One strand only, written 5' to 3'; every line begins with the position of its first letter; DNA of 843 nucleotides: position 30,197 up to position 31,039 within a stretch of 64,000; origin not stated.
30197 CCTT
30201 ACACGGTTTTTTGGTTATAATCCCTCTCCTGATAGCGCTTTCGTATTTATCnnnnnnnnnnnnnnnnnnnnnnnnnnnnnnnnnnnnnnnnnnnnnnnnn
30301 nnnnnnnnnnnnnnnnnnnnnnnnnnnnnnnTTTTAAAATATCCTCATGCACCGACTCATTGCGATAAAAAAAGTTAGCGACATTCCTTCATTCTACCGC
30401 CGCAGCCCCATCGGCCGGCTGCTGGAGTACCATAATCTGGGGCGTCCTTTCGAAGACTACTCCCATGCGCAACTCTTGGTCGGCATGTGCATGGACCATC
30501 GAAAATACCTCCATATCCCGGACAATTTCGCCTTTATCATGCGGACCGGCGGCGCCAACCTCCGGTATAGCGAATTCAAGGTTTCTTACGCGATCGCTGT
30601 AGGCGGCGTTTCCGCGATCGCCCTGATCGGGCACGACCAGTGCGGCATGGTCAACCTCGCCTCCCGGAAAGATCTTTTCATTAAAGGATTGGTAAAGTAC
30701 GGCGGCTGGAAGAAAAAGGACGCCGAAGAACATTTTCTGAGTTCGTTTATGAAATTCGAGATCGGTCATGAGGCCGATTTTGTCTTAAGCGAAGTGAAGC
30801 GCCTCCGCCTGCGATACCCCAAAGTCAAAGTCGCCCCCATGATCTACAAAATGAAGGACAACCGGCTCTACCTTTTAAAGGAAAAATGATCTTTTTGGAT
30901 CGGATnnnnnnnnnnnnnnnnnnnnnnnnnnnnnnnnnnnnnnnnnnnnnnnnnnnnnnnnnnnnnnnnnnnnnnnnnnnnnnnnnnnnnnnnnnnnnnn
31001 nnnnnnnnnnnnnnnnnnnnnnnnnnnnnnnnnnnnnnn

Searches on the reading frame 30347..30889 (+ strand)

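Call 13: search_protein_families(library=pfam, proteins=[window:30347-30889:+], max_evalue=0.0001)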
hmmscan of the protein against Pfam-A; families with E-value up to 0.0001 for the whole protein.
window:30347-30889:+ (180 aa): 1 family
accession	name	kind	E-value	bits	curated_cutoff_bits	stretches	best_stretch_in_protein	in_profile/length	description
PF00484.24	Pro_CA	-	5.2e-05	24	25.7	1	78-115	44-87/156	Carbonic anhydrase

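Call 87: search_protein_families(library=ncbifam, proteins=[window:30347-30889:+], max_evalue=0.000001)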
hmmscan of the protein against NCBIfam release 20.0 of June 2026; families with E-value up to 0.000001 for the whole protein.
window:30347-30889:+ (180 aa): 0 families
